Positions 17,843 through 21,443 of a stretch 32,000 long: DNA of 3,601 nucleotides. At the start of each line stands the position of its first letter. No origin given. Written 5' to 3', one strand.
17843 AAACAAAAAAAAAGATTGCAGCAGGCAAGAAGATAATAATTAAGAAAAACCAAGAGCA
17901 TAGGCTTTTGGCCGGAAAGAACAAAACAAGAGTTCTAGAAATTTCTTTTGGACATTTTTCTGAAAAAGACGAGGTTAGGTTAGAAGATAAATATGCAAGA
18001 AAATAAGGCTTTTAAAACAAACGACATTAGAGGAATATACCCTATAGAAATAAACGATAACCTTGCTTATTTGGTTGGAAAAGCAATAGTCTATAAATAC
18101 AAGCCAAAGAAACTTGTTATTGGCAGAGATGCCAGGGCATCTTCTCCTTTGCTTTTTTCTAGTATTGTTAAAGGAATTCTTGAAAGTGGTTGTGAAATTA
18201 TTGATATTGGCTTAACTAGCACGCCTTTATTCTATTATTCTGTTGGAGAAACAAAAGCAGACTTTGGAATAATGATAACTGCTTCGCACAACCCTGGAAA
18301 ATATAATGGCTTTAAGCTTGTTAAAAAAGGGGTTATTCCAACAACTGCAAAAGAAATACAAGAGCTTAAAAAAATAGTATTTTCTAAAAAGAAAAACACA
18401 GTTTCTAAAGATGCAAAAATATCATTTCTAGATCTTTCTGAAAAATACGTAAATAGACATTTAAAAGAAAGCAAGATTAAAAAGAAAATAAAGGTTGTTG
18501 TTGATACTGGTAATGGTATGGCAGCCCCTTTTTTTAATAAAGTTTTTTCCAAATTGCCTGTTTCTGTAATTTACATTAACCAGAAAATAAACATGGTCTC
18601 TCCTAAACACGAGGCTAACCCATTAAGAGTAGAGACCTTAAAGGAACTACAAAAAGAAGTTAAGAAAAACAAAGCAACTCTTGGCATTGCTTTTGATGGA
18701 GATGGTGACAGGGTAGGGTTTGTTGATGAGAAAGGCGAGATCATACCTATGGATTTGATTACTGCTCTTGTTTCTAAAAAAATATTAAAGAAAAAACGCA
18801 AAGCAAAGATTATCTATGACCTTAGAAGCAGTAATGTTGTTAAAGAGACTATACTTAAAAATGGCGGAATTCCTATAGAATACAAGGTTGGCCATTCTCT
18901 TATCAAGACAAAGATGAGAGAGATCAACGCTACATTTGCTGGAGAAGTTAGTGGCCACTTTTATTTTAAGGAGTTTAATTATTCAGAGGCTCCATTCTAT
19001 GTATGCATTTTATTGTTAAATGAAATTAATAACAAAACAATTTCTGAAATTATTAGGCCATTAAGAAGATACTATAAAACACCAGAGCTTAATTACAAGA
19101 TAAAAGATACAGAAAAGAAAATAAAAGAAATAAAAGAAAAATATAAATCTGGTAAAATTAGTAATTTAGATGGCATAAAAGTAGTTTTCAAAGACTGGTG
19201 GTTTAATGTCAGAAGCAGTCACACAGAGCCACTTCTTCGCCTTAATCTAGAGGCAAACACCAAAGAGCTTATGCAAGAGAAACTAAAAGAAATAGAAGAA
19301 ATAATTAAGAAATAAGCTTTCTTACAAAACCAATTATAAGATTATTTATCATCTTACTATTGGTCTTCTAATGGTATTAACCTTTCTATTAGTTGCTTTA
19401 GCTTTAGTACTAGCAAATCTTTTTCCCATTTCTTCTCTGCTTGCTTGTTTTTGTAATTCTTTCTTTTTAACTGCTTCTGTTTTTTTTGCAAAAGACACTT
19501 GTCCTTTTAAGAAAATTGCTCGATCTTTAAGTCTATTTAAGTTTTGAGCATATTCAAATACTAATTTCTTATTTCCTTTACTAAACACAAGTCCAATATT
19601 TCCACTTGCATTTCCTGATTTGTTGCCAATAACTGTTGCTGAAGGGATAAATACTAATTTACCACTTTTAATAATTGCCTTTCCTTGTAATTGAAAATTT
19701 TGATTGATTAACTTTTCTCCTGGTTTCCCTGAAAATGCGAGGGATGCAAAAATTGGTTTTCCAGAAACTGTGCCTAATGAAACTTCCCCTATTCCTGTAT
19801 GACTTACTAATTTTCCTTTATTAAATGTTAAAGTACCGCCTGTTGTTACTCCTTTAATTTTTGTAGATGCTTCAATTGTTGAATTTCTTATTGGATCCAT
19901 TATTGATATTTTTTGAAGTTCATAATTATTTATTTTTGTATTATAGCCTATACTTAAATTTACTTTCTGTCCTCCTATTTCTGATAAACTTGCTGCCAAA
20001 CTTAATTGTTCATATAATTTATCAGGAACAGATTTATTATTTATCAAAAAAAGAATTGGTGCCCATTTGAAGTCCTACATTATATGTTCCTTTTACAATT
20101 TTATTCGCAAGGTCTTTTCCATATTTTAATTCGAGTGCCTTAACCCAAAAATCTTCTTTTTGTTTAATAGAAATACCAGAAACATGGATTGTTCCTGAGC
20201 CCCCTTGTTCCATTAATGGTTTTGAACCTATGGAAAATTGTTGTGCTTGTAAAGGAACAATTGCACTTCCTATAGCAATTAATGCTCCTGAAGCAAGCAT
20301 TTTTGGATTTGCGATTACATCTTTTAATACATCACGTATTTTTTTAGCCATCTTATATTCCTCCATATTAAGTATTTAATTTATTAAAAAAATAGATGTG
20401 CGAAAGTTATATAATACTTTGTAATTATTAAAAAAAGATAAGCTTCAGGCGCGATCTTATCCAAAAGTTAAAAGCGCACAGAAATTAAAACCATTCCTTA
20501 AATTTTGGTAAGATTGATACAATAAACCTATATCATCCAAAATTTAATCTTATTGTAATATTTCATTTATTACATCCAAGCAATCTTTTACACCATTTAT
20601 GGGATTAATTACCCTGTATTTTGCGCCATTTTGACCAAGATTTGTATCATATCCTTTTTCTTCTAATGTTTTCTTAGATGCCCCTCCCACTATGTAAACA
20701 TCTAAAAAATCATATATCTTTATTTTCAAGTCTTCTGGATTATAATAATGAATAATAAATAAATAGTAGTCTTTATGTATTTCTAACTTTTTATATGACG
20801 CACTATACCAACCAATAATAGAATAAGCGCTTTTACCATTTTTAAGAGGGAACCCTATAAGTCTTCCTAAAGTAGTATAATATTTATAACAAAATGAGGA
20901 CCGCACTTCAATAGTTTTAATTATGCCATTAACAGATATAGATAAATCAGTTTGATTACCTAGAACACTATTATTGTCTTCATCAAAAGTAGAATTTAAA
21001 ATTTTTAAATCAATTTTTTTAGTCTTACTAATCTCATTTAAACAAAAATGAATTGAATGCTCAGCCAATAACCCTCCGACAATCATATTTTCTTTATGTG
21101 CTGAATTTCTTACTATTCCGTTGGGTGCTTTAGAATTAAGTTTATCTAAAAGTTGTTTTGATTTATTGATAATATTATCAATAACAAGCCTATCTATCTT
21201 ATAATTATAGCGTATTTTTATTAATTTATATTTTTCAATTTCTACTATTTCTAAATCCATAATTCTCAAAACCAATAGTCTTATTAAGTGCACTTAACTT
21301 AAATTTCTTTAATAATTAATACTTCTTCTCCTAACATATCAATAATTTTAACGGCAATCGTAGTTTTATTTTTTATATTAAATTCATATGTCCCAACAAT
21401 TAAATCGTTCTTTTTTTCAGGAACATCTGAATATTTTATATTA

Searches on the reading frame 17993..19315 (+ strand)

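Call 72: search_protein_families(library=pfam, proteins=[L028:8188-8568:+, L027:2090-2551:+], max_evalue=0.1)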
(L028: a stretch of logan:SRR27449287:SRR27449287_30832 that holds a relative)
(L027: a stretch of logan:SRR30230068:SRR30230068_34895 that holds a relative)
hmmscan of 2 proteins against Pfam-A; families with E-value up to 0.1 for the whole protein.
L028:8188-8568:+ (126 aa): 1 family
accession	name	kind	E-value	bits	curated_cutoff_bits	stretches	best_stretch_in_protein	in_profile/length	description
PF06150.17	ChaB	-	0.021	15.8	27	1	61-85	8-35/60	ChaB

L027:2090-2551:+ (153 aa): 0 families

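Call 90: search_protein_families(library=padloc, proteins=[L027:2090-2551:+, L028:8188-8568:+], max_evalue=0.01)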
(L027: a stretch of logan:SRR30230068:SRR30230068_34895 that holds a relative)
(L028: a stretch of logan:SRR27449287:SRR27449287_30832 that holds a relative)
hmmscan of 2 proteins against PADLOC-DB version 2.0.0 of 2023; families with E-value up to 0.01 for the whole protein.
L027:2090-2551:+ (153 aa): 0 families

L028:8188-8568:+ (126 aa): 0 families

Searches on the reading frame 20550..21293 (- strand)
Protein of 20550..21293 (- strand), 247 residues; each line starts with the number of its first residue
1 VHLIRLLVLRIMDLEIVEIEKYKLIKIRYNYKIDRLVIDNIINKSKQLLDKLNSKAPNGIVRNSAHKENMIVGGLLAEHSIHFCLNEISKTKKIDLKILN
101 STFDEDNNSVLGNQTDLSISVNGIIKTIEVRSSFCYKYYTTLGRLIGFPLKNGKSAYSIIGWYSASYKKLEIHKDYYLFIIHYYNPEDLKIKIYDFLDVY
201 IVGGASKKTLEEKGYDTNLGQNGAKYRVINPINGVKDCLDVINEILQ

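Call 5: search_protein_families(library=pfam, proteins=[window:20550-21293:-], max_evalue=1)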
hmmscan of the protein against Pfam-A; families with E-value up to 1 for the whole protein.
window:20550-21293:- (247 aa): 1 family
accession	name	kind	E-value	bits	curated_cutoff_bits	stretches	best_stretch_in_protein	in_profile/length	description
PF25380.1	PH_25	-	0.08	13.3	27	1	3-40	24-60/120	Fungal PH-like domain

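Call 6: search_protein_families(library=padloc, proteins=[window:20550-21293:-], max_evalue=1)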
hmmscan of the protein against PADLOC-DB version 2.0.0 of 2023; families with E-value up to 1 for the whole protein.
window:20550-21293:- (247 aa): 0 families

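Call 8: search_protein_families(library=ncbifam, proteins=[window:20550-21293:-], max_evalue=1)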
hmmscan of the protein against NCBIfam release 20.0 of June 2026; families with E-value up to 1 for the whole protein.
window:20550-21293:- (247 aa): 1 family
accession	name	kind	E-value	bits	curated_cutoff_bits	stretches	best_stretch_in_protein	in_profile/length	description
TIGR03722.2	arch_KAE1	equivalog_domain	0.074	12.1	375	1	64-116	242-294/323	KEOPS complex N(6)-L-threonylcarbamoyladenine synthase Kae1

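Call 10: search_protein_families(library=phrogs, proteins=[window:20550-21293:-], max_evalue=1)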
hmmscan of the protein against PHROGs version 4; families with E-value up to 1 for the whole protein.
window:20550-21293:- (247 aa): 1 family
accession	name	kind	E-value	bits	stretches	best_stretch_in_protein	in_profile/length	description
phrog_16175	-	unknown function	0.0037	18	1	41-172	31-150/194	-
